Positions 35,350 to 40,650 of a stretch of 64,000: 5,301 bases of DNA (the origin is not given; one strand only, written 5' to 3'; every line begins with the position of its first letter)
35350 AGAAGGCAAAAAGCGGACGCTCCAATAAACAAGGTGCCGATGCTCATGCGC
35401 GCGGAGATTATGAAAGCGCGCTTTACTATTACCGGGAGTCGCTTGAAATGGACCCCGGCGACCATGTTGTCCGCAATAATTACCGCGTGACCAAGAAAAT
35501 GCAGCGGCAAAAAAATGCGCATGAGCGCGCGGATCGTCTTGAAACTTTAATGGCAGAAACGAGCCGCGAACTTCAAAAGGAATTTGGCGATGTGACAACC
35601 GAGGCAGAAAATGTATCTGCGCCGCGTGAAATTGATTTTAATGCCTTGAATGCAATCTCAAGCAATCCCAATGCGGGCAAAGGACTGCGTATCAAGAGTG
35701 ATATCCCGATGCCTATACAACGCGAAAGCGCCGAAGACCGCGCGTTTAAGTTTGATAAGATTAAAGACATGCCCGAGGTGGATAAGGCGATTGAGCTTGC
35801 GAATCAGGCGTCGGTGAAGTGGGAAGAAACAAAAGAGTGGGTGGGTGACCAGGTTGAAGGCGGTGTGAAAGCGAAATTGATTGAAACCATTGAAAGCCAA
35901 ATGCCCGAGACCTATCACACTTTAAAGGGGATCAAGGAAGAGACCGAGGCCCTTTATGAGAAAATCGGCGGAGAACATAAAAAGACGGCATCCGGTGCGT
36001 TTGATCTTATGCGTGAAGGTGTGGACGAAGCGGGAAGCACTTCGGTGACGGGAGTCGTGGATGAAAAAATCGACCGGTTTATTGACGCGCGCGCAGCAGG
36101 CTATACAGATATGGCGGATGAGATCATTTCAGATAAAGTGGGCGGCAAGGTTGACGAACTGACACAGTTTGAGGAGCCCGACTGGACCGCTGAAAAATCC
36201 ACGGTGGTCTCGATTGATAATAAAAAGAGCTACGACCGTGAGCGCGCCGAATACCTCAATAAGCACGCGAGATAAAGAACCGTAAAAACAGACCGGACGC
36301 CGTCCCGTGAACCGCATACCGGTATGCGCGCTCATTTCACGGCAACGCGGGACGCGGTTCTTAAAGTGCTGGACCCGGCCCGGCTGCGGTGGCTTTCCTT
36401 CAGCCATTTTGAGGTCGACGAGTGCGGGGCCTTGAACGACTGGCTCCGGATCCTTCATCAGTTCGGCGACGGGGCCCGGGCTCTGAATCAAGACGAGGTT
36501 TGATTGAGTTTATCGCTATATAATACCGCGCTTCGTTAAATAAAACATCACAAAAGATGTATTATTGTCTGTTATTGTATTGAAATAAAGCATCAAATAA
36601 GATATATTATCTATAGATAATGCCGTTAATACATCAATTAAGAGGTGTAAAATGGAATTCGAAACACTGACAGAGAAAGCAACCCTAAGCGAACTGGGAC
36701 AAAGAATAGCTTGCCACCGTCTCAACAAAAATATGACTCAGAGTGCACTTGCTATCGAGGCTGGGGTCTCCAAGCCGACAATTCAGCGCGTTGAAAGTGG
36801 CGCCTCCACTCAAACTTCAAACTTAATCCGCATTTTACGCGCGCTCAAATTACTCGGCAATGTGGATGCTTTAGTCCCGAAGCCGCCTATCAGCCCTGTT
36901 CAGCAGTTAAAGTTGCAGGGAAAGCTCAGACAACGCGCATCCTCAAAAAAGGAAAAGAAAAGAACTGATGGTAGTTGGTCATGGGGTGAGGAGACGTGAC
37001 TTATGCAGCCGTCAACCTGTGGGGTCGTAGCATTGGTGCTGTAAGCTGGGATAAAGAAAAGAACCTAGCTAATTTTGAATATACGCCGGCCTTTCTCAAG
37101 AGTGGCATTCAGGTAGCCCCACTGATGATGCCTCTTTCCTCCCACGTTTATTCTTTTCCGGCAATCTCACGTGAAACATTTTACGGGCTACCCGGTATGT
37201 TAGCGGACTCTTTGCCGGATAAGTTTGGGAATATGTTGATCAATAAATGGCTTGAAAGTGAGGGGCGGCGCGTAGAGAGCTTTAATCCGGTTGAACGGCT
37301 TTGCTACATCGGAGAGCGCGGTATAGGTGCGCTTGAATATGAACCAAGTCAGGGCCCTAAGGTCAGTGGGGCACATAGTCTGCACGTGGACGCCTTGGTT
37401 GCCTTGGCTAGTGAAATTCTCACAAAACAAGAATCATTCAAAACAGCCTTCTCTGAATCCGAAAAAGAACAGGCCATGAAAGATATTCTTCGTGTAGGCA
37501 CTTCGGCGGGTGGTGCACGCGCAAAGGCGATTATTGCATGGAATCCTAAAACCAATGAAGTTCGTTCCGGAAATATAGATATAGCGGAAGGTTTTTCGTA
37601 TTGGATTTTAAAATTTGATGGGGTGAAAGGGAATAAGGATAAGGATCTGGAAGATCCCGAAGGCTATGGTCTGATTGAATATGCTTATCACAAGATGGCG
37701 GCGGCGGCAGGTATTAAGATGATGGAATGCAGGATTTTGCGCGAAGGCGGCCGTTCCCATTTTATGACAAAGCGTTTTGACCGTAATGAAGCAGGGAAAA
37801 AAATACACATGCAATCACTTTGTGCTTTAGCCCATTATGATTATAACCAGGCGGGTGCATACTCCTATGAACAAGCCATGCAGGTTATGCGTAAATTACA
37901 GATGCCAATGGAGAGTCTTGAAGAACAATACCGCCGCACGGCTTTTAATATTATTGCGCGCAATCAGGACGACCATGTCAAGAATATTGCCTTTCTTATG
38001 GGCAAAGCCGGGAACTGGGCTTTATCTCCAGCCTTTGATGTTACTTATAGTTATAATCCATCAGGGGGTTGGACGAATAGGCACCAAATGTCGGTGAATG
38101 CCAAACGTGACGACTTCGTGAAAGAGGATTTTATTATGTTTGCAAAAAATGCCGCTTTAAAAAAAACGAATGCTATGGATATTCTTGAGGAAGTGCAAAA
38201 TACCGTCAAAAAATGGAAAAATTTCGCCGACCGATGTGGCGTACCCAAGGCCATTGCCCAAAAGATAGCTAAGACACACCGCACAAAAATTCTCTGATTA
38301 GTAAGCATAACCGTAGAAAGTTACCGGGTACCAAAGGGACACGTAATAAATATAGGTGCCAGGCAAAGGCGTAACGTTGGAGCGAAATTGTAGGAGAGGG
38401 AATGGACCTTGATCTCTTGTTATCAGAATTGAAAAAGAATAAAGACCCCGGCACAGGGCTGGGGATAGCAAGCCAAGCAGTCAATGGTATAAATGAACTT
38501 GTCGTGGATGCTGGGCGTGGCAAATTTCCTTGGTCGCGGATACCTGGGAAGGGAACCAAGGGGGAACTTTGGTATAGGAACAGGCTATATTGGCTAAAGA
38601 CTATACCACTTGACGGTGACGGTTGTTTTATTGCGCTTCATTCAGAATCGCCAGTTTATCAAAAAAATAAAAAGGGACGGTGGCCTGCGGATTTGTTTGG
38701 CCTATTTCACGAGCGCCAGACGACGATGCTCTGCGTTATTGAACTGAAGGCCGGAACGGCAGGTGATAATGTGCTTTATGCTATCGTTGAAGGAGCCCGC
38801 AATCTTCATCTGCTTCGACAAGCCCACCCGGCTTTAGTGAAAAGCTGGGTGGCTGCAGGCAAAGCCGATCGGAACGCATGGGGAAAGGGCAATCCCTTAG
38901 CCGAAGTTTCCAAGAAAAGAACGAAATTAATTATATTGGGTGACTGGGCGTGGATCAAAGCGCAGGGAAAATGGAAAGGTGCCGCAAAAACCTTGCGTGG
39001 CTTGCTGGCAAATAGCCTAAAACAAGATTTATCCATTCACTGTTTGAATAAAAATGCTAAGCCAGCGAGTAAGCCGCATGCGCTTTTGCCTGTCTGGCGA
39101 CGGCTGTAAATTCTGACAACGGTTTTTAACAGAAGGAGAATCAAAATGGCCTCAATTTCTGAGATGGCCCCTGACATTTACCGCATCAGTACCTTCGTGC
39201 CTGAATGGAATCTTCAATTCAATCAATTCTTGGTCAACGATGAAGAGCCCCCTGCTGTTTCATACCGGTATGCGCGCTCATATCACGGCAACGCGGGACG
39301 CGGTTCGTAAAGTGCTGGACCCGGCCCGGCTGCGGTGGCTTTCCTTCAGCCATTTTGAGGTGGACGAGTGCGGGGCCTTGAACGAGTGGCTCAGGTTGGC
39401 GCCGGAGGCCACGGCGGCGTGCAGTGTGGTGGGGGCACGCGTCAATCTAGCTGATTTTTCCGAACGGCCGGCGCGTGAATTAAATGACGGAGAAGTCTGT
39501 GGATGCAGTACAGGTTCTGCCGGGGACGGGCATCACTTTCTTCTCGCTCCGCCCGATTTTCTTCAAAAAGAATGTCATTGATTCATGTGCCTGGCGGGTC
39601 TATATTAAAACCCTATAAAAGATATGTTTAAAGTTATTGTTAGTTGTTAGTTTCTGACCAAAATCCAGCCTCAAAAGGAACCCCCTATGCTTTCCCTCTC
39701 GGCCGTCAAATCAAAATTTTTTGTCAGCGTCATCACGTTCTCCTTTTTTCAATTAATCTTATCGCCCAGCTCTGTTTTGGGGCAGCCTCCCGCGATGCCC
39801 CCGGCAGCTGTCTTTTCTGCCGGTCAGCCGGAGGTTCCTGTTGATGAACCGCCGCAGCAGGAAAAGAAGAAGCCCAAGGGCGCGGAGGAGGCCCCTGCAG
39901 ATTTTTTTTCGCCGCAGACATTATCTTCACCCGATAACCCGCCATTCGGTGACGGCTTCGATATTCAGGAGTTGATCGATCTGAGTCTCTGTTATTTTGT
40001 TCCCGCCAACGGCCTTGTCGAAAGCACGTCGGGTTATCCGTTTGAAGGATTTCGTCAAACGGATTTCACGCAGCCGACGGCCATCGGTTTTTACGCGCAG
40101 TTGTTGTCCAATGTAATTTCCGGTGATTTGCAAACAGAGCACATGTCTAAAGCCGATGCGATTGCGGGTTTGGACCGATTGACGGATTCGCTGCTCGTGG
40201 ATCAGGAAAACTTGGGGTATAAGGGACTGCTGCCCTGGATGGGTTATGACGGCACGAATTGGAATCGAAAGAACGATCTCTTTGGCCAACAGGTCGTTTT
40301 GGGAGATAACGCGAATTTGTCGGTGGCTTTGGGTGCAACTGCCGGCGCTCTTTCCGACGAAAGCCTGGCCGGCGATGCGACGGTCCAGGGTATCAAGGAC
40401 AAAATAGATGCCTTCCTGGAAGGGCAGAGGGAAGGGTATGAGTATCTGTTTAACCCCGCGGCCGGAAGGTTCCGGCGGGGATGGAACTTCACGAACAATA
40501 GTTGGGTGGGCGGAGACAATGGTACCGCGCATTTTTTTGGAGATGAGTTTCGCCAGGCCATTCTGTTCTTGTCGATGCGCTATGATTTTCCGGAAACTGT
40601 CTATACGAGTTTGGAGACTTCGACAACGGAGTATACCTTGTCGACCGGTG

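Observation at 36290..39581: HipB-HipA-like toxin-antitoxin plus a third gene, inserted between 131-bp direct repeats of a disrupted MBL-fold gene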

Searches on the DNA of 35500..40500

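Call 86: search_rna_families(source=window, start=35500, end=40500, threshold=evalue, max_evalue=1)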
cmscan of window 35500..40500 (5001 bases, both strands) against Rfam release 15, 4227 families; matches with E-value up to 1: 0.
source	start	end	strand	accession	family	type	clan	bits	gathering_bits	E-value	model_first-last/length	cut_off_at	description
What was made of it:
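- Tried and rejected: Non-coding RNA in the flanks: none (call 86).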

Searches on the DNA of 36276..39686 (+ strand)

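Call 69: search_dna_similar(query=window:36276-39686:+, collection=plasmids, mode=distant, max_rows=10)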
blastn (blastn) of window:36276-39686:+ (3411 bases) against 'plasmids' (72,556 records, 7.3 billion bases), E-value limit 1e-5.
Records with a match: 1; places in all: 1; records where one place covers at least 80% of the query: 0.
Best place of each record, by identity: 60-80% 1.
By first word of the organism name: Sulfitobacter 1.
By predicted mobility (MOB-suite, as given by PLSDB): non-mobilizable 1.
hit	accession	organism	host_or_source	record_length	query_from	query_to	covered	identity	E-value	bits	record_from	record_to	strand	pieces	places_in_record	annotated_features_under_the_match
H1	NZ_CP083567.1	Sulfitobacter sp. W027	-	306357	898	1550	15%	67.6%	2e-15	165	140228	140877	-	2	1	type II toxin-antitoxin system HipA family toxin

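Call 70: search_dna_similar(query=window:36276-39686:+, collection=phages, mode=distant, max_rows=10)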
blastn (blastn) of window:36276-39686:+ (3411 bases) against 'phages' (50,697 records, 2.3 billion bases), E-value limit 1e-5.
No match.
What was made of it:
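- Tried and rejected: Islet DNA matches only a weak hipA on one plasmid (calls 69, 70).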

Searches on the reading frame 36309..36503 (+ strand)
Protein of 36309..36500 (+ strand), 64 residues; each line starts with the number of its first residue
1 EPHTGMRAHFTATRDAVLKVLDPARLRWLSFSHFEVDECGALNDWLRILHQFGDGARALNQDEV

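Call 7: search_protein_families(library=pfam, proteins=[window:36324-36503:+], max_evalue=0.01)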
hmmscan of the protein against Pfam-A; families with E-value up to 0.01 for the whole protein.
window:36324-36503:+ (59 aa): 0 families

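Call 66: search_protein_families(library=pfam, proteins=[window:36309-36500:+], max_evalue=0.01)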
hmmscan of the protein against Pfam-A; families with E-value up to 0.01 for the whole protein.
seq(64 aa): 0 families

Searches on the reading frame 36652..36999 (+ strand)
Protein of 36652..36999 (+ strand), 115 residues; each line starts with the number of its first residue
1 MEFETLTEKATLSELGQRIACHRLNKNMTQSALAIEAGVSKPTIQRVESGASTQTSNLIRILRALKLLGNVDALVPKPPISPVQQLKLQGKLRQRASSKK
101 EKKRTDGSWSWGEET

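Call 7: search_protein_families(library=pfam, proteins=[window:36652-36999:+], max_evalue=0.01)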
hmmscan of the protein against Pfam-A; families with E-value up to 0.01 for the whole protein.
window:36652-36999:+ (115 aa): 4 families
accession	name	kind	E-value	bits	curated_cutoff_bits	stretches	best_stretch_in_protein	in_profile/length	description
PF01381.28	HTH_3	-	3.9e-08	33.6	23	1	23-66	5-49/55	Helix-turn-helix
PF13560.12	HTH_31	-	1.3e-07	32.3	27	1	14-69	1-58/64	Helix-turn-helix domain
PF01371.25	Trp_repressor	-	0.0021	18.5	27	1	11-54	31-76/88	Trp repressor protein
PF12844.13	HTH_19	-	0.0051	17.1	30.2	1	16-67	1-53/64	Helix-turn-helix domain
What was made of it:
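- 36652..36999 (+): hipB-like XRE/HTH antitoxin gene, 115 aa. Pfam HTH_3 (3.9e-8) and HTH_31 (call 7).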

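Call 18: search_protein_families(library=ncbifam, proteins=[window:36652-36999:+], max_evalue=0.1)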
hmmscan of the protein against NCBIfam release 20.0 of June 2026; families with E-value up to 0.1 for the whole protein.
window:36652-36999:+ (115 aa): 12 families
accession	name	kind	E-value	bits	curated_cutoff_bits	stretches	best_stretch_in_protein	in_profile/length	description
TIGR03070.1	couple_hipB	subfamily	8.1e-08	32.1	71.65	1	14-69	2-55/58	type II toxin-antitoxin system Y4mF family antitoxin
NF006015.0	PRK08154.1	subfamily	2.9e-07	30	204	1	7-102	23-117/314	anaerobic benzoate catabolism transcriptional regulator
NF041951.1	phage_RstR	subfamily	2.7e-06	27.6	80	1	15-78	3-65/108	RstR family transcriptional repressor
NF047948.1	male_kill_WMK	equivalog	0.00019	21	300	1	11-75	159-222/300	WO male-killing family protein Wmk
TIGR03830.1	CxxCG_CxxCG_HTH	subfamily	0.00047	19.9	61.8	1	10-66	61-117/127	type II TA system antitoxin MqsA family protein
NF007271.0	PRK09726.1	equivalog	0.001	19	79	1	21-68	19-67/88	type II toxin-antitoxin system antitoxin HipB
NF007257.0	PRK09706.1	subfamily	0.0014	18.5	101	1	14-66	5-58/135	transcriptional repressor DicA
TIGR00270.2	TIGR00270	equivalog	0.003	17.4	110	1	12-62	73-123/159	multiprotein bridging factor aMBF1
NF041575.1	antitoxPezA_Strep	equivalog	0.0091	16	290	1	15-84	2-71/158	type II toxin-antitoxin system antitoxin PezA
NF041493.1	MobT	equivalog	0.054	12.3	600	1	22-62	4-44/383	MobT family relaxase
TIGR02980.1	SigBFG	subfamily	0.076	12.7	234.35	1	11-51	178-218/227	SigB/SigF/SigG family RNA polymerase sigma factor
NF038310.1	lysogeny_AimR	equivalog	0.076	12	70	1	25-65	7-48/365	AimR family lysis-lysogeny pheromone receptor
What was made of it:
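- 36652..36999 (+): Weak NCBIfam couple_hipB and HipB hits (call 18).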

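Call 37: search_protein_families(library=padloc, proteins=[window:36652-36999:+], max_evalue=0.1)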
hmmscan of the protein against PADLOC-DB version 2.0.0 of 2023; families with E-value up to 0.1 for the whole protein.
window:36652-36999:+ (115 aa): 12 families
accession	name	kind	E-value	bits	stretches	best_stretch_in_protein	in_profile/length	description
PDLC02926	HTH_VI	-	1.2e-05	23.4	1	15-60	2-47/92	-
PDLC03949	RmrA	-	0.0003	17.8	1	17-66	5-55/363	-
PDLC03946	RmrA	-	0.0003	17.7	1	17-66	5-55/357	-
PDLC03669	Control_protein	-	0.00033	18.9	1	23-61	18-57/96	control protein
PDLC04775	PDC-M69A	-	0.00058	18.3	1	11-76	4-68/113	-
PDLC03664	Control_protein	-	0.0028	16.1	1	10-63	9-60/74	control protein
PDLC03953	RmrA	-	0.0053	14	1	15-66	6-58/373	-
PDLC03952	RmrA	-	0.0094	12.8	1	16-65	24-74/395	-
PDLC03951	RmrA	-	0.013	12.5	1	16-61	10-56/400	-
PDLC03947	RmrA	-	0.014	12.2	1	13-65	10-63/383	-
PDLC03943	RmrA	-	0.024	11.7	1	18-65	6-54/370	-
PDLC03944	RmrA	-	0.035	11.1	1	16-66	8-59/384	-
